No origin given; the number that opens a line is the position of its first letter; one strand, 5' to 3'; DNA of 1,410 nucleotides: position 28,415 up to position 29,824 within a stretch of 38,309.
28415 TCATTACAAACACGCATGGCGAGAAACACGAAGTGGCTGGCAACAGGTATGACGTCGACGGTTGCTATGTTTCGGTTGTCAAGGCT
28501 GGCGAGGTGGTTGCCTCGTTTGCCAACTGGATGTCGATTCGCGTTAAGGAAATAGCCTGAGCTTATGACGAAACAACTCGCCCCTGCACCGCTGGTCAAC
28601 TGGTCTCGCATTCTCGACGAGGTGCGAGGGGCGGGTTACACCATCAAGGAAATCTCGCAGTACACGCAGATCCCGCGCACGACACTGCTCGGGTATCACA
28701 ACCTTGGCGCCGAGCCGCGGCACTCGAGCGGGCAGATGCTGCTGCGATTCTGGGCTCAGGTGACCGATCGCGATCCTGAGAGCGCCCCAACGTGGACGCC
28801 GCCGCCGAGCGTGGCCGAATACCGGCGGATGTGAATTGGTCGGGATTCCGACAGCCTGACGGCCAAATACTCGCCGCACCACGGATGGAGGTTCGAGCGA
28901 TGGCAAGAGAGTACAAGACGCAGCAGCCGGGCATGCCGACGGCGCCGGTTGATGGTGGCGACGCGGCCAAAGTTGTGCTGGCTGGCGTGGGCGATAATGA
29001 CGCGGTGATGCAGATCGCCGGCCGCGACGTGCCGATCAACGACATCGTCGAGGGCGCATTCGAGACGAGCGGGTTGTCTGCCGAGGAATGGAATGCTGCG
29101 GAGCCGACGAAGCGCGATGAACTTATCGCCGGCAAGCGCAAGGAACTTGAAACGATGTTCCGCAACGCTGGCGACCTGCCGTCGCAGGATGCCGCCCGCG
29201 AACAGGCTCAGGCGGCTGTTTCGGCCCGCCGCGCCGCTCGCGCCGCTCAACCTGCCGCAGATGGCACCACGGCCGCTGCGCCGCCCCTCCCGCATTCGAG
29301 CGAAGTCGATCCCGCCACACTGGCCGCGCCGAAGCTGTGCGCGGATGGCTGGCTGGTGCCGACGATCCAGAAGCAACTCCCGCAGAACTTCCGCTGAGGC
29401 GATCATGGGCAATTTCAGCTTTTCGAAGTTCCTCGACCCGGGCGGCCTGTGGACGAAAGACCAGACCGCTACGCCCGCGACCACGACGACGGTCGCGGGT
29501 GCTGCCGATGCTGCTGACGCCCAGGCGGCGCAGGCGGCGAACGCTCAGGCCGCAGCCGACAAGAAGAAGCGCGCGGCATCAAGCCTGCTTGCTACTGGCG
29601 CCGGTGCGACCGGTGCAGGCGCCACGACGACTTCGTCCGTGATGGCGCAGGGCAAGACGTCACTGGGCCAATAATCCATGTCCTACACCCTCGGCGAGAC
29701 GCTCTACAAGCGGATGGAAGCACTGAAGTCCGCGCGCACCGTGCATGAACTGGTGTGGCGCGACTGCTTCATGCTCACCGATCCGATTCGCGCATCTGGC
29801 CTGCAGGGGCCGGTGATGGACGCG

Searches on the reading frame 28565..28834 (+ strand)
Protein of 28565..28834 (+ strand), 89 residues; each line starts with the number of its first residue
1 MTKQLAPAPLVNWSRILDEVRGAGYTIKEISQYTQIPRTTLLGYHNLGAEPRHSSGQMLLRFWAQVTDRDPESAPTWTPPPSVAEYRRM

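Call 11: search_protein_families(library=phrogs, proteins=[window:28565-28834:+], max_evalue=0.01)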
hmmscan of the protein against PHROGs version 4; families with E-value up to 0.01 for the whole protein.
window:28565-28834:+ (89 aa): 2 families
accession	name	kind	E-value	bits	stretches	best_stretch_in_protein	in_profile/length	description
phrog_16553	-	transcription regulation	1.1e-09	39.3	1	11-76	9-73/92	transcriptional repressor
phrog_17493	-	unknown function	0.00089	20.2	1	12-68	39-95/139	-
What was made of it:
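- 28565..28834 (+): Gene for an 89-aa HTH protein, the proposed cognate activator and the last gene of the early-right operon. Matches phrog_16553 (call 11).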

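Call 12: search_protein_families(library=pfam, proteins=[window:28565-28834:+], max_evalue=0.01)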
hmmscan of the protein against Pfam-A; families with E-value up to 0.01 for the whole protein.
window:28565-28834:+ (89 aa): 0 families

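Call 19: search_dna_similar(query=window:28565-28834:+, collection=phages, mode=protein, max_rows=30, max_evalue=0.001)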
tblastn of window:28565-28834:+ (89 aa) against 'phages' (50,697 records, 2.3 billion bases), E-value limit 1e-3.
Records with a match: 5; places in all: 5; records where one place covers at least 80% of the query: 3.
Best place of each record, by identity: <60% 5.
By first word of the organism name: Yersinia 3; Burkholderia 2.
By host as written in the record: - 2; Yersinia enterocolitica JL2002-6 1; Yersinia enterocolitica JL2004-21 1; Yersinia enterocolitica LN1996-YE105.5R 1.
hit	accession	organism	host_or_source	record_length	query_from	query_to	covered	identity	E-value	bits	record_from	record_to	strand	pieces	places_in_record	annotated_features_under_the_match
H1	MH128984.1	Burkholderia phage vB_BmuP_KL4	-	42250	11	75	73%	34.3%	1e-4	44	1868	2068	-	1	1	hypothetical protein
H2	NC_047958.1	Burkholderia phage vB_BmuP_KL4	-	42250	11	75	73%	34.3%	1e-4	44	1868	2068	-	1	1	transcriptional repressor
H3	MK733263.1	Yersinia phage YeP5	Yersinia enterocolitica JL2002-6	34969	11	82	81%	29.2%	9e-7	50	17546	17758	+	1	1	hypothetical protein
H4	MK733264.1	Yersinia phage YeP6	Yersinia enterocolitica JL2004-21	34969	11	82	81%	29.2%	9e-7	50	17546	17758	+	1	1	hypothetical protein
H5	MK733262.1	Yersinia phage YeP4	Yersinia enterocolitica LN1996-YE105.5R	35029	11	82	81%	29.2%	9e-7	50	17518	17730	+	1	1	hypothetical protein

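Call 41: find_homologous_proteins(query=window:28565-28834:+, max_evalue=0.001)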
Query window:28565-28834:+ (89 aa): 7 proteins with E <= 0.001 among 10 candidates.
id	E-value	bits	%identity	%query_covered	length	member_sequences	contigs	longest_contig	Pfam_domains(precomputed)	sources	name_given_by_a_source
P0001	2.0e-54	199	100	100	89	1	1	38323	-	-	-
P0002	5.3e-49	182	92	100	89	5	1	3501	-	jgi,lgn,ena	-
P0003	1.1e-43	165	82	100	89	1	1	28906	-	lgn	-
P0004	3.8e-43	163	84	100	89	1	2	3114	-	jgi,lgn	jgi:hypothetical protein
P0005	1.6e-39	151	76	100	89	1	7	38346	-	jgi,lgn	jgi:hypothetical protein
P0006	7.5e-36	140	76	90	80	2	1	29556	-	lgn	-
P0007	8.0e-26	108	63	89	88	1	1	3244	-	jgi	jgi:hypothetical protein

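Call 43: find_homologous_proteins(query=A1, max_evalue=0.001)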
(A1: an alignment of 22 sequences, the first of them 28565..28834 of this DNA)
Query A1 (22 sequences) (89 aa, profile of the alignment): 340 proteins with E <= 0.001 among 3211 candidates; the best 120 are listed.
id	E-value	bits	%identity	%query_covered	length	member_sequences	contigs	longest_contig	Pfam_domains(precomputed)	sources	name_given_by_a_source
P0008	9.8e-31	123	40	73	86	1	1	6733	-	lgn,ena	-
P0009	1.0e-30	123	42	80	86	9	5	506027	-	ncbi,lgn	-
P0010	1.0e-30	123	42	80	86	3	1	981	-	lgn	-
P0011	1.8e-30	122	40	80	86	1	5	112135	-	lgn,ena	-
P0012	2.3e-30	122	39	80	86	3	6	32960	-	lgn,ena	-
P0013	4.2e-30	121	35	73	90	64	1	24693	-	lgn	-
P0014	4.9e-30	121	39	78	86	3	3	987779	-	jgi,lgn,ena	-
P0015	8.0e-30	120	35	73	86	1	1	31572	-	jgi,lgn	jgi:hypothetical protein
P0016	8.6e-30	120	42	73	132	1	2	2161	-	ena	-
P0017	8.9e-30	120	35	73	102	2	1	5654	-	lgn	-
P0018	1.2e-29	119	33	78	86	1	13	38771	-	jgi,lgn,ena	-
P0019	1.2e-29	119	36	81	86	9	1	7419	-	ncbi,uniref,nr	ncbi:hypothetical protein [Pseudomonas sp.]|uniref:hypothetical protein n=1 Tax=Pseudomonas sp. TaxI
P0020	1.5e-29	119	37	73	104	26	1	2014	-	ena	-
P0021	2.6e-29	118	40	80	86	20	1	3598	-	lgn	-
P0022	2.9e-29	118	36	84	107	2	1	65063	-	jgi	-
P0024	3.2e-29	118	35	73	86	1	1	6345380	-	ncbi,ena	ncbi:hypothetical protein QQ999_16005 [Pseudomonas fluorescens]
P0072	5.6e-27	111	28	65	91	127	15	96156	-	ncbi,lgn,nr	ncbi:hypothetical protein ACFWQX_004269 [Salmonella enterica]|nr:hypothetical protein [Salmonella en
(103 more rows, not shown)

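Call 44: search_solved_structures(query=A1, max_evalue=10, show_alignments=2)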
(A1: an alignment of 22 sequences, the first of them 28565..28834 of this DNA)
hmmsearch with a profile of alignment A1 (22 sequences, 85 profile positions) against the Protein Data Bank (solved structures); distinct sequences matched with E-value up to 10: 14.
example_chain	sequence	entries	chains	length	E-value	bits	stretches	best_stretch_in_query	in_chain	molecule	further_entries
5af3_A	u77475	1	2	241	0.008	18.9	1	23-48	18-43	VAPBC49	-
2efo_A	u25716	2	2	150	0.33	13.8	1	20-39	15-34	150aa long hypothetical transcriptional regulator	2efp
2e7w_A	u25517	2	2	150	0.33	13.8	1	20-39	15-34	150aa long hypothetical transcriptional regulator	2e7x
2efq_A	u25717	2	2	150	0.33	13.7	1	20-39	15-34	150aa long hypothetical transcriptional regulator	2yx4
2pmh_A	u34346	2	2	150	0.33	13.7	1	20-39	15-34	150aa long hypothetical transcriptional regulator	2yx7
9iaq_A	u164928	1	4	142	0.44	13.4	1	20-46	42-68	HTH cro/C1-type domain-containing protein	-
2efn_A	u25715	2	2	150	0.58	13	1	20-39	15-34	150aa long hypothetical transcriptional regulator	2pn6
2m8e_A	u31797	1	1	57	0.68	12.8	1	13-40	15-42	SLEEPING BEAUTY TRANSPOSASE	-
2mez_A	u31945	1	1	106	0.78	12.6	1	4-46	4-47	Multiprotein Bridging Factor (MBP-like)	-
2x48_A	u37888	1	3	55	0.84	12.5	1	11-40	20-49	CAG38821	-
7r6r_A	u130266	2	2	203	1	12.2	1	15-48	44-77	Immunity repressor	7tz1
28tn_A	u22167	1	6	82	1.1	12.1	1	19-46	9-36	lambda repressor-like protein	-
5e01_A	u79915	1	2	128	1.1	12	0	8-32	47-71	Uncharacterized HTH-type transcriptional regulator HI_0186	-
8tac_A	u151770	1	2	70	1.8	11.4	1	21-45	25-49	DBP48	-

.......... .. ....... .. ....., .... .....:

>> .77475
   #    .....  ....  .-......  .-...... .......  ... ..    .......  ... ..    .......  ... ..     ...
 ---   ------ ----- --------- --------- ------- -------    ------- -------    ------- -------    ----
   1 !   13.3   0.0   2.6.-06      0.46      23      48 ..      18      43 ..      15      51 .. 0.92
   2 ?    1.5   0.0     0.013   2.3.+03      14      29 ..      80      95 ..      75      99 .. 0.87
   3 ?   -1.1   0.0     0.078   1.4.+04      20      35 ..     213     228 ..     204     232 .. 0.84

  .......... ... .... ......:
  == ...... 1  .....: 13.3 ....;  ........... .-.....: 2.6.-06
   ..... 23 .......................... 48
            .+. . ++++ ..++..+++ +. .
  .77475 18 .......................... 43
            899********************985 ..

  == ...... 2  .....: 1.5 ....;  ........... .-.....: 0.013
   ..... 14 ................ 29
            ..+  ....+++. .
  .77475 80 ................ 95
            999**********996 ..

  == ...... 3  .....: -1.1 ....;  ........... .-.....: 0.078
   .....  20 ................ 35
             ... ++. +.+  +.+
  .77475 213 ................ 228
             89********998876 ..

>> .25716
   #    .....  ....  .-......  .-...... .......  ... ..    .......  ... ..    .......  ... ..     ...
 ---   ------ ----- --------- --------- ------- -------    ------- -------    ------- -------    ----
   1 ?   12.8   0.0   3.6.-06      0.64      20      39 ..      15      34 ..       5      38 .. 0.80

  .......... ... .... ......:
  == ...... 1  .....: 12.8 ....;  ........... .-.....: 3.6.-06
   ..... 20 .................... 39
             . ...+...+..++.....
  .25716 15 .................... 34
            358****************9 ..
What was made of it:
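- On Mu Mor/C, P2 Ogr, T4 MotA and lambda cII activator families: A PDB profile search gives only generic HTH hits at E of 0.008 or weaker (call 44).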

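Call 54: predict_structure(alignment_id=A2)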
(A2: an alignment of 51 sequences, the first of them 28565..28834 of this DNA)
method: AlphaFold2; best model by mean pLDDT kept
length: 89 residues; sequences in the alignment: 51
mean_pLDDT: 86.8   pTM: 0.73
mean pLDDT of the five models: 86.8, 86.6, 86.1, 85.0, 79.1
residues with pLDDT >= 90: 55; 70-90: 23; 50-70: 8; < 50: 3
segments of 3 or more residues with pLDDT < 50: 1-3
pLDDT, mean of each block of 10 residues (from residue 1): 59 95 97 96 89 90 96 87 71
secondary structure, 60 per line:
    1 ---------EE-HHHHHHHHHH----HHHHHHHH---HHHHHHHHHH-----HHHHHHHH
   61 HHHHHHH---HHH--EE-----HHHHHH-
elements in order: H13-22 H27-34 H38-47 H53-67 H83-88
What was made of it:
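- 28565..28834 (+): AF2 model has pLDDT 86.8 with the recognition helix at residues 38-47 (call 54).
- On XRE / Cro-C1 HTH superfamily: The AF2 model has pLDDT 86.8 with helices at 13-22, 27-34, 38-47 and 53-67 (call 54).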

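Call 58: fold_search(model_id=the predicted structure, library=pdb)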
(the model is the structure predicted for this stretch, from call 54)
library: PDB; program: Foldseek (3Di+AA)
matches with E <= 10: 540; with E <= 0.001: 0
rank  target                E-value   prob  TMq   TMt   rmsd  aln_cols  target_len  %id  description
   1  7t8i_A                2.9e-02  1.00  0.51  0.66   2.8        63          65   19  Crystal structure of the ImmR transcriptional regulator DNA-binding domain of Bacillus subtilis (released 2022-03-16)
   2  4ivz_A                3.1e-02  0.99  0.51  0.59  10.8        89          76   11  A Y37F mutant of C.Esp1396I bound to its highest affinity operator site OM (released 2014-01-29)
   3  1y7y_B                3.5e-02  1.00  0.52  0.67   2.8        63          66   19  High-resolution crystal structure of the restriction-modification controller protein C.AhdI from Aeromonas hydrophila (released 2005-02-22)
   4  2b5a_B                3.5e-02  1.00  0.50  0.58   2.7        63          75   13  C.BclI, Control Element of the BclI Restriction-Modification System (released 2006-01-03)
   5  2ef8_B                3.7e-02  1.00  0.52  0.55   2.7        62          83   11  Crystal structure of C.EcoT38IS (released 2008-02-26)
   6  3f6w_B                3.9e-02  0.98  0.46  0.49   3.6        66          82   17  XRE-family like protein from Pseudomonas syringae pv. tomato str. DC3000 (released 2008-12-02)
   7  3kxa_A                4.5e-02  0.93  0.46  0.33   8.7        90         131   19  Crystal Structure of NGO0477 from Neisseria gonorrhoeae (released 2010-01-19)
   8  3f51_E                4.7e-02  1.00  0.51  0.49   4.1        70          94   18  Crystal Structure of the clp gene regulator ClgR from Corynebacterium glutamicum (released 2008-11-18)
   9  8ezt_B                4.7e-02  1.00  0.54  0.66   5.5        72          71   12  Crystal structure of HipB(Lp) from Legionella pneumophila (released 2023-09-27)
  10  2b5a_A                5.1e-02  0.99  0.49  0.55   2.8        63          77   13  C.BclI, Control Element of the BclI Restriction-Modification System (released 2006-01-03)
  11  3f51_D                5.4e-02  1.00  0.51  0.49   4.1        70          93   18  Crystal Structure of the clp gene regulator ClgR from Corynebacterium glutamicum (released 2008-11-18)
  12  2b5a_C                5.7e-02  1.00  0.53  0.61   2.5        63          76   13  C.BclI, Control Element of the BclI Restriction-Modification System (released 2006-01-03)
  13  3zkc_B                5.7e-02  0.99  0.49  0.64   2.6        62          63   19  Crystal structure of the master regulator for biofilm formation SinR in complex with DNA. (released 2013-03-06)
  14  6jq1_B                5.7e-02  0.99  0.55  0.40   4.5        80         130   16  Crystal Structure of DdrO from Deinococcus geothermalis (released 2019-08-28)
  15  7t5u                  6.1e-02  1.00  0.53  0.68   3.1        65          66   12  Structure of E. coli MS115-1 CapH N-terminal domain (released 2022-09-14)
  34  2r1j_L                9.4e-02  0.99  0.50  0.64   2.9        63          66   10  Crystal Structure of the P22 c2 Repressor protein in complex with the synthetic operator 9T (released 2008-04-29)
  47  3jxb_C                1.2e-01  0.99  0.51  0.64   2.9        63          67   10  Crystal structure of the P22 c2 repressor protein in complex with synthetic operator 9C (released 2010-01-19)
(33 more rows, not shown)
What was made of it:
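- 28565..28834 (+): XRE/Cro-type fold (call 58).
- On XRE / Cro-C1 HTH superfamily: Foldseek probability is about 1.0 and target-normalised TM 0.55-0.68 against ImmR, C.AhdI, SinR and P22 c2 (call 58).
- Closest known: Controller. Same: They are among the best Foldseek matches to the model (call 58).
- The fold resembles small dimeric XRE regulators, including restriction-modification controller proteins that activate from dyads overlapping the -35 region (calls 54, 58).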

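Call 67: search_protein_families(library=pfam, alignment_id=A2, max_evalue=1)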
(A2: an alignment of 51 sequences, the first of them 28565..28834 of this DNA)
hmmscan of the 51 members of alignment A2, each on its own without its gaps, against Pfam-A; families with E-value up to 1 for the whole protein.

A. member 1, window:28565-28834:+ (89 aa): 0 families

B. families by the number of members that match (of 51 scanned): 41 families (the first 25 are shown)
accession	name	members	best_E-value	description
PF13384.12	HTH_23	31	0.00046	Homeodomain-like domain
PF01381.28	HTH_3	23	0.0025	Helix-turn-helix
PF02796.21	HTH_7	22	0.0022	Helix-turn-helix domain of resolvase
PF01527.26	HTH_Tnp_1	16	0.0076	Transposase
PF13936.12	HTH_38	13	0.0014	Helix-turn-helix domain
PF13022.12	HTH_Tnp_1_2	12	0.029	Helix-turn-helix of insertion element transposase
PF18579.7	Raf1_HTH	11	0.0022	Rubisco accumulation factor 1 helix turn helix domain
PF12802.13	MarR_2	9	0.0076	MarR family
PF08279.18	HTH_11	9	0.0077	HTH domain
PF13560.12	HTH_31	8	0.018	Helix-turn-helix domain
PF09339.16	HTH_IclR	8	0.044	IclR helix-turn-helix domain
PF04545.22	Sigma70_r4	8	0.078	Sigma-70, region 4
PF22448.1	RepB_primase_C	6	0.0027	RepB DNA-primase C-terminal helical domain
PF06056.18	Terminase_5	6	0.0071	Putative ATPase subunit of terminase (gpP-like)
PF10668.15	Phage_terminase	6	0.02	Phage terminase small subunit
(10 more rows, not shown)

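Call 76: search_protein_representatives(alignment_id=A2)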
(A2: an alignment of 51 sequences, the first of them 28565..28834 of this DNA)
Query: 51 sequences, 86 profile positions. Proteins with E-value up to 0.001 (for the whole library): 1388; up to 1e-10: 488; up to 1e-30: 4. The best 150 are listed.
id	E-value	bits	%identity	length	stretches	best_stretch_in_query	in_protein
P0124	1.0e-38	146.9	-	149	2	4-77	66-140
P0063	2.8e-34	132.7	-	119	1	7-85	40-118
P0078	3.1e-34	132.6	-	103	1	2-85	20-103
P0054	6.4e-34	131.6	-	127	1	4-85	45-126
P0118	1.6e-28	114.2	-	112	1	5-76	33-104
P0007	3.4e-27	110.0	-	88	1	3-86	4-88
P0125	1.2e-26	108.3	-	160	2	9-76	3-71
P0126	3.1e-26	107.0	-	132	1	2-82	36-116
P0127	4.6e-26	106.4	-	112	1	2-82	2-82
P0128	5.7e-26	106.1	-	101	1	1-75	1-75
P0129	1.6e-25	104.7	-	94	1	1-80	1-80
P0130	6.0e-25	102.8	-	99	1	1-82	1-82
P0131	6.9e-25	102.6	-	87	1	5-85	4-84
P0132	5.6e-24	99.7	-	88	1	6-76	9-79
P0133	5.9e-24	99.6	-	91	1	1-78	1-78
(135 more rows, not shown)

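Call 82: find_encoding_contigs(protein=P0072, flank=8000, max_places=2)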
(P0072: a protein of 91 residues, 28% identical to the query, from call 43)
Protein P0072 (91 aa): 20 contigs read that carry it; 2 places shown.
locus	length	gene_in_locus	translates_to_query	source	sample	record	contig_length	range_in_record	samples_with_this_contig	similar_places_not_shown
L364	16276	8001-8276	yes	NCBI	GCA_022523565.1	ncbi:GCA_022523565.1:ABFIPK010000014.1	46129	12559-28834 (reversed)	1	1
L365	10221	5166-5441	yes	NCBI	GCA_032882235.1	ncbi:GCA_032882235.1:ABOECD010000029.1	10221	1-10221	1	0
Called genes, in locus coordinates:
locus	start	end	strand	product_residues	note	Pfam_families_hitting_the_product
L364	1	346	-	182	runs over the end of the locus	PF10991:Enc34_ssDNA-bd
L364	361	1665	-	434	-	PF10926:DUF2800, PF12705:PDDEXK_1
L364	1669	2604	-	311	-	-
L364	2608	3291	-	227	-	PF27195:YdhT_N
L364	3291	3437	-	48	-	-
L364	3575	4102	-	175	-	-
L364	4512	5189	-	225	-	PF13443:HTH_26, PF00717:Peptidase_S24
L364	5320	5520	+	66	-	PF01381:HTH_3, PF13560:HTH_31 (weak)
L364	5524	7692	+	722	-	PF05272:VapE-like_dom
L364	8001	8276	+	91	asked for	-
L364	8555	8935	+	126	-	-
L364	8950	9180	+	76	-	-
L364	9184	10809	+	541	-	PF12236:Head-tail_con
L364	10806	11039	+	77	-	PF25181:Phage_Bbp19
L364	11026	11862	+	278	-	-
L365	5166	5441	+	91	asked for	-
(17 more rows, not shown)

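Call 83: find_encoding_contigs(protein=P0024, flank=8000, max_places=2)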
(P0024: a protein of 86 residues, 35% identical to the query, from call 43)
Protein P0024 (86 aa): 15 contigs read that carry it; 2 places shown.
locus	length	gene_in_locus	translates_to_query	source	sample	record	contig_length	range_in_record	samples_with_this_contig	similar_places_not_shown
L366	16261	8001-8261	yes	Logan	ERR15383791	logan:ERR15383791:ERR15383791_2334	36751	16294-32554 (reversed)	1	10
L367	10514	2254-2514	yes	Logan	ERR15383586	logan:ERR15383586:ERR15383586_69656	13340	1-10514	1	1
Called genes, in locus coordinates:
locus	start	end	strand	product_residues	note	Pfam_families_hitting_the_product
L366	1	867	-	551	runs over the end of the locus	PF09588:YqaJ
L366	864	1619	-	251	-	-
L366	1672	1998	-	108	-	-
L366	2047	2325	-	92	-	-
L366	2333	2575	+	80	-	-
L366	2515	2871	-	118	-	PF01541:GIY-YIG (faint)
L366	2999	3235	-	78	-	-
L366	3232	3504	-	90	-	-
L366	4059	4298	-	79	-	-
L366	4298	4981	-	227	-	PF01381:HTH_3, PF13443:HTH_26 (faint), PF13560:HTH_31, PF00717:Peptidase_S24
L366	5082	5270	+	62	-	-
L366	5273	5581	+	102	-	PF05269:Phage_CII (weak)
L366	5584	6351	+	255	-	PF07120:DUF1376, PF17948:DnaT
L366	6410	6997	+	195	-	PF06992:Phage_lambda_P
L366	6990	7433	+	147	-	PF05866:RusA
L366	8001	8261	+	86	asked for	-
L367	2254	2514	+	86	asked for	-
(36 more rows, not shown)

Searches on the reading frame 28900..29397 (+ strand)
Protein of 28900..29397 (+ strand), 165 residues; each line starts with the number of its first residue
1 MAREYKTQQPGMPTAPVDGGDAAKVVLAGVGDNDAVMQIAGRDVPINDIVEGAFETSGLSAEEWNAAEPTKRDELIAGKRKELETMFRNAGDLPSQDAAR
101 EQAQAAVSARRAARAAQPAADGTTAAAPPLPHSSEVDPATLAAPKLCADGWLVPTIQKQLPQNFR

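Call 11: search_protein_families(library=phrogs, proteins=[window:28900-29397:+], max_evalue=0.01)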
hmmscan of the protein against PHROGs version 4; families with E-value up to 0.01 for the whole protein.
window:28900-29397:+ (165 aa): 2 families
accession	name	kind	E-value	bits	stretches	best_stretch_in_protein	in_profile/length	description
phrog_13934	-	unknown function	1.5e-09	39.4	1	9-122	68-179/217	-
phrog_32158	-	unknown function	8.8e-06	26.4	1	33-104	93-157/221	-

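Call 12: search_protein_families(library=pfam, proteins=[window:28900-29397:+], max_evalue=0.01)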
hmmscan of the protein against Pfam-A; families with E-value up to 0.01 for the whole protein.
window:28900-29397:+ (165 aa): 0 families

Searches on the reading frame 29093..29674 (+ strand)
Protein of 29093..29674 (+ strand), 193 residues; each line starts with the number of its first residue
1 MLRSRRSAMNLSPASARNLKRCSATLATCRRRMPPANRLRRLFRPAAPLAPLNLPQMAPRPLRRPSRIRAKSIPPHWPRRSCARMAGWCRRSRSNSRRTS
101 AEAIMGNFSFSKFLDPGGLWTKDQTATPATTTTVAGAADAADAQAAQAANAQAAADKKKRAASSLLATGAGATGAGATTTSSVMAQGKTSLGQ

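Call 11: search_protein_families(library=phrogs, proteins=[window:29093-29674:+], max_evalue=0.01)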
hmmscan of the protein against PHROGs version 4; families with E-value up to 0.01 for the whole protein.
window:29093-29674:+ (193 aa): 1 family
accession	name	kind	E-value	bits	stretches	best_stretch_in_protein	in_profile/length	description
phrog_9015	-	unknown function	0.0015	20.2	1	136-181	33-77/79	-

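Call 12: search_protein_families(library=pfam, proteins=[window:29093-29674:+], max_evalue=0.01)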
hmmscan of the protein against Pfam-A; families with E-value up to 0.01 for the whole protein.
window:29093-29674:+ (193 aa): 0 families
